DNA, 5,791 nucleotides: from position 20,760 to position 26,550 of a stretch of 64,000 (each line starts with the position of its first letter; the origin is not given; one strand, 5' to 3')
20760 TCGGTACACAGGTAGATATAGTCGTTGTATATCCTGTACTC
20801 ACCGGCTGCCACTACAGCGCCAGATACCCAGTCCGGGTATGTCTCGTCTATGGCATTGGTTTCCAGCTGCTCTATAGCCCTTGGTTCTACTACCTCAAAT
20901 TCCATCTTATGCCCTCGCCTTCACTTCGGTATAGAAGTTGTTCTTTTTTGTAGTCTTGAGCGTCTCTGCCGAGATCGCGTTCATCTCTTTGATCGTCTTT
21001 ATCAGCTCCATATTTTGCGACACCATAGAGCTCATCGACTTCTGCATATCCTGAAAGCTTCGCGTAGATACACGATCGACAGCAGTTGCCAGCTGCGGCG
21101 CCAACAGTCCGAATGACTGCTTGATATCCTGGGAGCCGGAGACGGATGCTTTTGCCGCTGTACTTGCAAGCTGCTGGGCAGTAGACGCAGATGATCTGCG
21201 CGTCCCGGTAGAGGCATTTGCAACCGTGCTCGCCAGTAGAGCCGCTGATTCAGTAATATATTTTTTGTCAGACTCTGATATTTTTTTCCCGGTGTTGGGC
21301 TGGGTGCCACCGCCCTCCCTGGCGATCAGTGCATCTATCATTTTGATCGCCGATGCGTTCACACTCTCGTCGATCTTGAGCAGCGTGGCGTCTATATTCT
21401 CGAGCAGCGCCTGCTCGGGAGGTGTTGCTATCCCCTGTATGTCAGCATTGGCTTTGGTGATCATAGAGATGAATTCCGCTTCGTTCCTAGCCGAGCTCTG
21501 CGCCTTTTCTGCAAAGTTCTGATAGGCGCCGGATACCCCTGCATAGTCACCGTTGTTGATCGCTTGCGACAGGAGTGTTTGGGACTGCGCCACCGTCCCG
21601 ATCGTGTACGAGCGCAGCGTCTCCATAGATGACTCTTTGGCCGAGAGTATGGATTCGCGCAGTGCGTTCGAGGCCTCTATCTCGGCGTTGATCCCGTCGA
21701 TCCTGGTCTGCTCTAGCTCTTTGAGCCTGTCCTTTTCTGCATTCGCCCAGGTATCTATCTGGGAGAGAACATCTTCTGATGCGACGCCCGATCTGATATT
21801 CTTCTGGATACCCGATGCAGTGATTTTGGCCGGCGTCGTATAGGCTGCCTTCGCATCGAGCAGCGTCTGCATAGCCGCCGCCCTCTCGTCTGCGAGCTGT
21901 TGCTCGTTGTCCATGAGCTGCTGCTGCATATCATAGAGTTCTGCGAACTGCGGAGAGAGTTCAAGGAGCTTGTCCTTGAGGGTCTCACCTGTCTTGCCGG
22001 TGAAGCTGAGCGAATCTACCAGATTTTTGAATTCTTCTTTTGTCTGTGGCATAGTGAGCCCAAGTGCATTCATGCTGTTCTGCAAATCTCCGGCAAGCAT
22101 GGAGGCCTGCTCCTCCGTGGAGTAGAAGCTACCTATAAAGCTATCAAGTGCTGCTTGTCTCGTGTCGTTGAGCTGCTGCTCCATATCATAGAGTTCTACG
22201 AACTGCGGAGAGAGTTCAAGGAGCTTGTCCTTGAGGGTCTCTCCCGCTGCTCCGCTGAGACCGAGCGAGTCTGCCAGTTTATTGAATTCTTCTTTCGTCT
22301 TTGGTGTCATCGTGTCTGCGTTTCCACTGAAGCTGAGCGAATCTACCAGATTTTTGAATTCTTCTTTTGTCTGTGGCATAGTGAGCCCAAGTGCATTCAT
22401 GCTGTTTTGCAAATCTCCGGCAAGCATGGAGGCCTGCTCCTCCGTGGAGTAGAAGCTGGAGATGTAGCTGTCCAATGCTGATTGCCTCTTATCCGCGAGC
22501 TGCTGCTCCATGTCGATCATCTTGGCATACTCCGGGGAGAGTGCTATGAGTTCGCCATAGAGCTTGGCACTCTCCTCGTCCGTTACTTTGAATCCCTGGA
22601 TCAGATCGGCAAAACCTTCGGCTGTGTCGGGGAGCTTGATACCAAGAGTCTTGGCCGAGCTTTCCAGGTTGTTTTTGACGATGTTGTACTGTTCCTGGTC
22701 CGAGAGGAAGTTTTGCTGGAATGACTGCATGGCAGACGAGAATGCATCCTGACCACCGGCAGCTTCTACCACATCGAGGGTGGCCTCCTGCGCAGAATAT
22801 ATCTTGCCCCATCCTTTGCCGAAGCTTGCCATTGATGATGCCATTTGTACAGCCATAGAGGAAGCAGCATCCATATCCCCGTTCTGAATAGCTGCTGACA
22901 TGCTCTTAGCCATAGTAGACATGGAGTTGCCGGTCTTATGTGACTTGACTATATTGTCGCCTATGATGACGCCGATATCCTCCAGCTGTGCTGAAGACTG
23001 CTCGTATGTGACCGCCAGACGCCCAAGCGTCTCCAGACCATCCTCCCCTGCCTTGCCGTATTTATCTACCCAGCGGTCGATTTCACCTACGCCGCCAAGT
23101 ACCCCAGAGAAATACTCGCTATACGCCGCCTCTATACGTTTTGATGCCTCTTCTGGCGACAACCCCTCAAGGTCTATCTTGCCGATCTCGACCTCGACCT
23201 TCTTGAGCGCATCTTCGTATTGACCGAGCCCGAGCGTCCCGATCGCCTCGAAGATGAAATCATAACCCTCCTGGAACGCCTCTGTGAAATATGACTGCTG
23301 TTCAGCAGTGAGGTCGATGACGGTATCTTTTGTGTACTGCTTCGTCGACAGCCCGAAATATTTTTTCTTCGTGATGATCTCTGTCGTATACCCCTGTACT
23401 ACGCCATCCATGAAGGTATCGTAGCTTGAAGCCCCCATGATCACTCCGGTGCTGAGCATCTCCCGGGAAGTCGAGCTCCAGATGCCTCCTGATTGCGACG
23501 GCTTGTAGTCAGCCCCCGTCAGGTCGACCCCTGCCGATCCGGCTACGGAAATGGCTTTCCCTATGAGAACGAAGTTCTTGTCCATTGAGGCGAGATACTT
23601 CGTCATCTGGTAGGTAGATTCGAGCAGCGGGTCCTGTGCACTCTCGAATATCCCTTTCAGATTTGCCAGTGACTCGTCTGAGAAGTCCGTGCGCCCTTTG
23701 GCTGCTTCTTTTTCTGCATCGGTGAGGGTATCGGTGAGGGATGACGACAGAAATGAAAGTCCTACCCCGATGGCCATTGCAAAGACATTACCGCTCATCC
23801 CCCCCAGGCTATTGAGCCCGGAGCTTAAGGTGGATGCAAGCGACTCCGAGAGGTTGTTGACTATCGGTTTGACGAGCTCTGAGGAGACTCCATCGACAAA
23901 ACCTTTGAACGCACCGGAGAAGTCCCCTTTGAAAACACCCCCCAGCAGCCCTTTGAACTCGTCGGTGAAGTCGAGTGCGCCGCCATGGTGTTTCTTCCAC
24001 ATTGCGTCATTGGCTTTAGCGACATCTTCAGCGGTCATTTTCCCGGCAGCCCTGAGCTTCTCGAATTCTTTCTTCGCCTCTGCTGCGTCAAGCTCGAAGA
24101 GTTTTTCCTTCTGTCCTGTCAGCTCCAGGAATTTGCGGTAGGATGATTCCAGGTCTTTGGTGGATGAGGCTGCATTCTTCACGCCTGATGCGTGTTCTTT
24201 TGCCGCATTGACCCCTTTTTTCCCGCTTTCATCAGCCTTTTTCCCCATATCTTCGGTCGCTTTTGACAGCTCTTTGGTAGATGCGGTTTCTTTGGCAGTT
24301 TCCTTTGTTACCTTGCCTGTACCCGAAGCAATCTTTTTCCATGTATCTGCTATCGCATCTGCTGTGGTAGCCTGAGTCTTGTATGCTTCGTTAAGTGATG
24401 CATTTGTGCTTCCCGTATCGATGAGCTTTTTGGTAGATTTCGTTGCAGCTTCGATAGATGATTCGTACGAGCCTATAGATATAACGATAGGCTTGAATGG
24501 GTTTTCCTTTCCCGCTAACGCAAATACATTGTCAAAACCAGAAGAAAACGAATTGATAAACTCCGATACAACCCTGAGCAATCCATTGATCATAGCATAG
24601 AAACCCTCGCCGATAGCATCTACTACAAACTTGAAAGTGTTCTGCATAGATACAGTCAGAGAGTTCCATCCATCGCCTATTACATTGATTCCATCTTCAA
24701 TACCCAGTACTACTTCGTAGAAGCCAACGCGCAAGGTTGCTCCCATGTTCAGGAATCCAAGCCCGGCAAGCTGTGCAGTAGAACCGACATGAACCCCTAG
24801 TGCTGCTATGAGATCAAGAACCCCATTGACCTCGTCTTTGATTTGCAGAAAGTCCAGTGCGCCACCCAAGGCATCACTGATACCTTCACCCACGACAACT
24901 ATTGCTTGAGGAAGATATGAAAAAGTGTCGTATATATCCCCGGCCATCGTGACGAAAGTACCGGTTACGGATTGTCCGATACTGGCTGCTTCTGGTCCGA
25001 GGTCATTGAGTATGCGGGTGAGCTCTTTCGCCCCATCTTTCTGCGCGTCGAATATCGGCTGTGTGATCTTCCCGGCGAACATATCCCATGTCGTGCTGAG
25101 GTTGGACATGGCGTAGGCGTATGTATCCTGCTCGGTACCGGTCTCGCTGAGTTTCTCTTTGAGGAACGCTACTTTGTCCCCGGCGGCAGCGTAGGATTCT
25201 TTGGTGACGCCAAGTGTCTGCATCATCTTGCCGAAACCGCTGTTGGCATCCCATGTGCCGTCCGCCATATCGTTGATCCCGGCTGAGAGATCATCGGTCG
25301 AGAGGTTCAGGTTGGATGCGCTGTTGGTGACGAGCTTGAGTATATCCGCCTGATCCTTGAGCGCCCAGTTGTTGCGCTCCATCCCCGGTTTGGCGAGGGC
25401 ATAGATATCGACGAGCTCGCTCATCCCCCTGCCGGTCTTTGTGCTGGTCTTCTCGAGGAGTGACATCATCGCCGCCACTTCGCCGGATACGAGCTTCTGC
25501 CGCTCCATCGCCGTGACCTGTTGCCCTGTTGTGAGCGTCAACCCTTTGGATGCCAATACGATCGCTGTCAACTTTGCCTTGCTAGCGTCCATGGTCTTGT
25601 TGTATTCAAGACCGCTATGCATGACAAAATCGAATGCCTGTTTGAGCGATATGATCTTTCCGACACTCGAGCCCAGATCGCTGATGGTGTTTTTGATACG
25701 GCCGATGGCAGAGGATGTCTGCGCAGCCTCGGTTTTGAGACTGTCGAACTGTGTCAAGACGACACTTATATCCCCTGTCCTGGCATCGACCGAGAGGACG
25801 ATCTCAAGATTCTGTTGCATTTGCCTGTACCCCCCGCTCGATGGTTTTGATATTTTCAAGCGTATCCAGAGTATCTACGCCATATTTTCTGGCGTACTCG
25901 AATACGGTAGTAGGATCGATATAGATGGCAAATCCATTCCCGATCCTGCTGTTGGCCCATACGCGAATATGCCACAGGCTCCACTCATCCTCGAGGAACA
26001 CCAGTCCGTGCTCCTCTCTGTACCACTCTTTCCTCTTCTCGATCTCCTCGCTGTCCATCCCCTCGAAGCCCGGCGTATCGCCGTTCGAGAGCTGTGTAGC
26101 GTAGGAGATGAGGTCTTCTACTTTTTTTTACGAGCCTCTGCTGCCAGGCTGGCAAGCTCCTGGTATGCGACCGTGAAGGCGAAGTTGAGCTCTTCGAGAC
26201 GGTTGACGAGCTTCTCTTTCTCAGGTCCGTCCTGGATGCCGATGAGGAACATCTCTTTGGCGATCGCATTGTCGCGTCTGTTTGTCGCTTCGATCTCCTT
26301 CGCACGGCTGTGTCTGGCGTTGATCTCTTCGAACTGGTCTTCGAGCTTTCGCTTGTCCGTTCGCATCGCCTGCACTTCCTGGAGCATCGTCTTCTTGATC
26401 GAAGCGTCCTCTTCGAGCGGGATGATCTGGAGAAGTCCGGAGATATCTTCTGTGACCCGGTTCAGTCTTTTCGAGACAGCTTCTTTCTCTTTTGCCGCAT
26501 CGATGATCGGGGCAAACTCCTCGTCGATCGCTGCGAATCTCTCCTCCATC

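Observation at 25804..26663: Conserved G/GT-type programmed -1 frameshift on an A_AAA_AAG heptamer overlapping the stop codon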

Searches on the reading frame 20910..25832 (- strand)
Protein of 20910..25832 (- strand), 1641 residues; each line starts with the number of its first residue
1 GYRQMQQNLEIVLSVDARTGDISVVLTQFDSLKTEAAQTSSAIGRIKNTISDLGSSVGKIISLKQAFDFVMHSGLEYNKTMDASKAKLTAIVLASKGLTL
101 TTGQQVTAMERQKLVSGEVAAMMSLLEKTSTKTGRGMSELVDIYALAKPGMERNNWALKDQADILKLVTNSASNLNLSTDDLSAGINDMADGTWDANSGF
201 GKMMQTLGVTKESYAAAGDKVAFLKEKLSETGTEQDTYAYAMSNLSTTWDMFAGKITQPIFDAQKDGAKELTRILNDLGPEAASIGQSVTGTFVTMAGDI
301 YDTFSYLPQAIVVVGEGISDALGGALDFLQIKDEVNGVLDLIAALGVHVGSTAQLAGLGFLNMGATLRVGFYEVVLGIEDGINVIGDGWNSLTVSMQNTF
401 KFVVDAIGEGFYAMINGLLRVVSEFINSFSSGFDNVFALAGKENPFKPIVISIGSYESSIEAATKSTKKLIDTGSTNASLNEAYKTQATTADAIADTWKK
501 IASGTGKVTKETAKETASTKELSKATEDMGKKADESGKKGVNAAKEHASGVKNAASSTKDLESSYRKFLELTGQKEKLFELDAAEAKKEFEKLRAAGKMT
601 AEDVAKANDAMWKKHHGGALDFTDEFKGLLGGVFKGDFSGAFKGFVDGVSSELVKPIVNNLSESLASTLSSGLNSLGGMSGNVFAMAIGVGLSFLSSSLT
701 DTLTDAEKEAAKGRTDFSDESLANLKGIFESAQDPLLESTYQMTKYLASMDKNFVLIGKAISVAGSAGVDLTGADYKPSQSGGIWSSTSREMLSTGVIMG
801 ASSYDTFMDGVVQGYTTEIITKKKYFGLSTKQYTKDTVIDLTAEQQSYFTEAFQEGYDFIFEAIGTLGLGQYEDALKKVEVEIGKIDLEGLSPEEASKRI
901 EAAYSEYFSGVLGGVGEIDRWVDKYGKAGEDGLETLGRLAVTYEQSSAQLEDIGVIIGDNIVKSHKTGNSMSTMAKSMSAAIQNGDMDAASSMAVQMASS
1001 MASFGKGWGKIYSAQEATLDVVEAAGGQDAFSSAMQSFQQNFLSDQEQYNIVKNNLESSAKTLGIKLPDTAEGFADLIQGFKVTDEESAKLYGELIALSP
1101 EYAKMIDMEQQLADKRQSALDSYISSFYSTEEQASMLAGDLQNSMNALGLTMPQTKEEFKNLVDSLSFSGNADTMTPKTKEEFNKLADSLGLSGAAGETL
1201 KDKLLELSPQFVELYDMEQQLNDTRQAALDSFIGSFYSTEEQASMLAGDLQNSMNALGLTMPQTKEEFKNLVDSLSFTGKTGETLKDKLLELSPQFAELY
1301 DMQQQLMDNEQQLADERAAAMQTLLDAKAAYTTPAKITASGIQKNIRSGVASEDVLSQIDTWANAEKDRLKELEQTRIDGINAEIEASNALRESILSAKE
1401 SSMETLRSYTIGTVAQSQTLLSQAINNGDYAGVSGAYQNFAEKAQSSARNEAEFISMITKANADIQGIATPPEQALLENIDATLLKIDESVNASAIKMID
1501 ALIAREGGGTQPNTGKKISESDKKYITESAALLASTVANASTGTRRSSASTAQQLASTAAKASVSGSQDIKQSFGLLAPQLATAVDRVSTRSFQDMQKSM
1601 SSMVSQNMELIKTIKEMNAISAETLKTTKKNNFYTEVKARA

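Call 6: search_protein_families(library=pfam, proteins=[window:20910-25832:-], max_evalue=1)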
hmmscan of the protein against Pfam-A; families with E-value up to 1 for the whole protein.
window:20910-25832:- (1641 aa): 8 families
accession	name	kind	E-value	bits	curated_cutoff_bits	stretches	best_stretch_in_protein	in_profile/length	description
PF25393.1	LTM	-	0.0012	19.1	27.5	1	974-999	2-27/42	LUBAC thetering domain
PF23768.1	DUF7167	-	0.062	13.8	24.4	1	880-913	19-52/60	Domain of unknown function (DUF7167)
PF03166.19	MH2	-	0.079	13.6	25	1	971-1016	113-161/174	MH2 domain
PF02563.21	Poly_export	-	0.099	13.3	28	1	883-908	42-67/77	Polysaccharide biosynthesis/export protein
PF19508.4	DUF6042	-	0.13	12.4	26.8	1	1004-1089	8-97/219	Family of unknown function (DUF6042)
PF14882.11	INT_rpt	-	0.14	12.9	26.5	0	1120-1136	34-50/55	Integrase repeat unit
PF13959.11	CTE_SPB4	-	0.5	10.9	27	0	1027-1065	8-46/52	ATP-dependent rRNA helicase SPB4-like, C-terminal extension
PF06005.17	ZapB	-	0.92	10.5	31.5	0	1281-1323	19-61/71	Cell division protein ZapB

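Call 7: search_protein_families(library=phrogs, proteins=[window:20910-25832:-], max_evalue=1)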
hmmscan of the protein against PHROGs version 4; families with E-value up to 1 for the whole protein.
window:20910-25832:- (1641 aa): 5 families
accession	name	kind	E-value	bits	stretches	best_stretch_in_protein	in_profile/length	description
phrog_25966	-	tail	1.1e-15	57.2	3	1229-1336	1133-1240/1651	tail length tape measure protein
phrog_7740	-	tail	2.8e-14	52.4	4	1221-1331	1289-1394/2151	tail length tape measure protein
phrog_6044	-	unknown function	0.0011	20.1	0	1231-1283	72-123/124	-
phrog_38638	-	unknown function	0.023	15.9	0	1106-1134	35-63/77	-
phrog_31824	-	unknown function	0.052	14.9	0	1173-1207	64-98/100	-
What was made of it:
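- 20907..25832 (-): Tape measure protein gene, 1641 aa. Its ATG overlaps the last codons of T. PHROGs tape-measure hits at 1e-15 (call 7).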

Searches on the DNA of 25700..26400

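Call 68: search_rna_families(source=window, start=25700, end=26400, threshold=evalue, max_evalue=10)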
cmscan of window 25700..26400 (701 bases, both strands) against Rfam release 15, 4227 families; matches with E-value up to 10: 2.
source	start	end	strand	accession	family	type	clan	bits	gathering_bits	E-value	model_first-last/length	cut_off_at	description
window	25763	25809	-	RF03012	Mu-gpT-DE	Gene; sRNA;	-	12.2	49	8.9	1-53/53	no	Mu-gpT-DE RNA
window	25700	25792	+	RF01953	SOX2OT_exon3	Gene; lncRNA;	-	11.3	70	0.76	186-276/276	5'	SOX2 overlapping transcript exon 3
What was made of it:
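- On dnaX-type -1 frameshift cassette: There is no Rfam match (call 68).
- Tried and rejected: A 12-bit match to 'Mu-gpT-DE' at 25763..25809 is far below its 49-bit threshold and has E = 8.9, so I treat it as chance (call 68).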

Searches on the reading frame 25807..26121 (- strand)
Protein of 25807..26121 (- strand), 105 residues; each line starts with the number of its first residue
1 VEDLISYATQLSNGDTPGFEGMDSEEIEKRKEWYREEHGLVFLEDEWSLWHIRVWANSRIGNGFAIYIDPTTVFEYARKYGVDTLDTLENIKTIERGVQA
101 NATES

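Call 6: search_protein_families(library=pfam, proteins=[window:25807-26121:-], max_evalue=1)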
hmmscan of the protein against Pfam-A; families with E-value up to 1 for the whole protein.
window:25807-26121:- (105 aa): 0 families

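Call 7: search_protein_families(library=phrogs, proteins=[window:25807-26121:-], max_evalue=1)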
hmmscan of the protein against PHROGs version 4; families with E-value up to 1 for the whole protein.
window:25807-26121:- (105 aa): 1 family
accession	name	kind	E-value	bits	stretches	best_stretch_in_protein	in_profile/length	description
phrog_25727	-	unknown function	0.035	14.2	1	50-87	47-84/378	-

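Call 26: find_related_loci(query=A3, collection=viral_contigs, flank=6000)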
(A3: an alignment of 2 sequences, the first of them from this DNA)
Query A3 (105 aa) in viral_contigs; peptide patterns used: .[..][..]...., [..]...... (x = any residue, [..] = any of these).
599 stretches matched a pattern (row limit reached: there are more); 1 encode a relative of the query (tblastn E <= 1e-3); 1 distinct loci.
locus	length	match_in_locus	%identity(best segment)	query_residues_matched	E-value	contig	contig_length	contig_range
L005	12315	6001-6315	82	1-105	3e-57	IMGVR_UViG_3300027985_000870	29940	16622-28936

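Call 79: search_protein_representatives(protein=window:25807-26121:-)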
Query: 105 residues. Proteins with E-value up to 0.001 (for the whole library): 14; up to 1e-10: 5; up to 1e-30: 0. The best 14 are listed.
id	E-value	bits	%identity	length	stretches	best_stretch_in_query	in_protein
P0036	7.6e-21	90.4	55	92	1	24-99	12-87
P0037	4.9e-16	74.9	46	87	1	24-101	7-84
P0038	1.1e-14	70.6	53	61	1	41-98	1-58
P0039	2.2e-14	69.6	41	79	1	29-99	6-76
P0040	1.2e-12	64.1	37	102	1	7-102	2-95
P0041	1.6e-10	57.2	43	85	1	30-99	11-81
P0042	1.2e-09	54.4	44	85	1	35-95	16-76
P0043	2.4e-09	53.4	52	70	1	36-98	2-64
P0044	1.3e-07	47.8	35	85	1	23-101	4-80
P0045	1.8e-07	47.4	36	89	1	25-99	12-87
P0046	8.7e-06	42.0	50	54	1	52-99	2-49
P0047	2.8e-05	40.4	39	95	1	31-104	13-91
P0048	2.9e-05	40.3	38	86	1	24-96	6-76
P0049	7.2e-05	39.0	37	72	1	31-98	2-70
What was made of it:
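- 25804..26121 (-): T segment: the -1-frame continuation, 105 codons plus TGA. It is translated only as the C-terminal part of the 286-aa G-T fusion. The exhaustive search finds only 14 clusters of short T-like ORFs (call 79).
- T-like ORFs in a 1.84-billion-protein library are all 54-102 aa with starts scattered along the domain (call 79).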

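Call 83: search_protein_families(library=pfam, proteins=[P0036, P0037, P0039, P0040, P0041, P0044, P0045, P0047, P0048, P0049], max_evalue=0.1)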
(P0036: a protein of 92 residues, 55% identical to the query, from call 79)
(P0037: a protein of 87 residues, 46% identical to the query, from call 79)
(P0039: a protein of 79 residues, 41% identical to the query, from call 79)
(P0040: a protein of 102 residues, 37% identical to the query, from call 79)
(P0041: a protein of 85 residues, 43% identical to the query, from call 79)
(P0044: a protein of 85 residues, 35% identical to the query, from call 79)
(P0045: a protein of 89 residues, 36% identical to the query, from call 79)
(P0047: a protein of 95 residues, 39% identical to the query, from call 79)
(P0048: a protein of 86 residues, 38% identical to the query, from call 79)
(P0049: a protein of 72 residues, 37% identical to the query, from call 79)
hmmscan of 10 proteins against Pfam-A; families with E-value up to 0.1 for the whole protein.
P0036 (92 aa): 0 families

P0037 (87 aa): 0 families

P0039 (79 aa): 0 families

P0040 (102 aa): 1 family
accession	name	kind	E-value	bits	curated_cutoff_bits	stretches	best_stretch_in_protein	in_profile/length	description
PF17540.7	DUF5457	-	0.061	13.8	25.2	1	57-86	48-76/89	Family of unknown function (DUF5457)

P0041 (85 aa): 0 families

P0044 (85 aa): 0 families

P0045 (89 aa): 0 families

P0047 (95 aa): 0 families

P0048 (86 aa): 0 families

P0049 (72 aa): 0 families
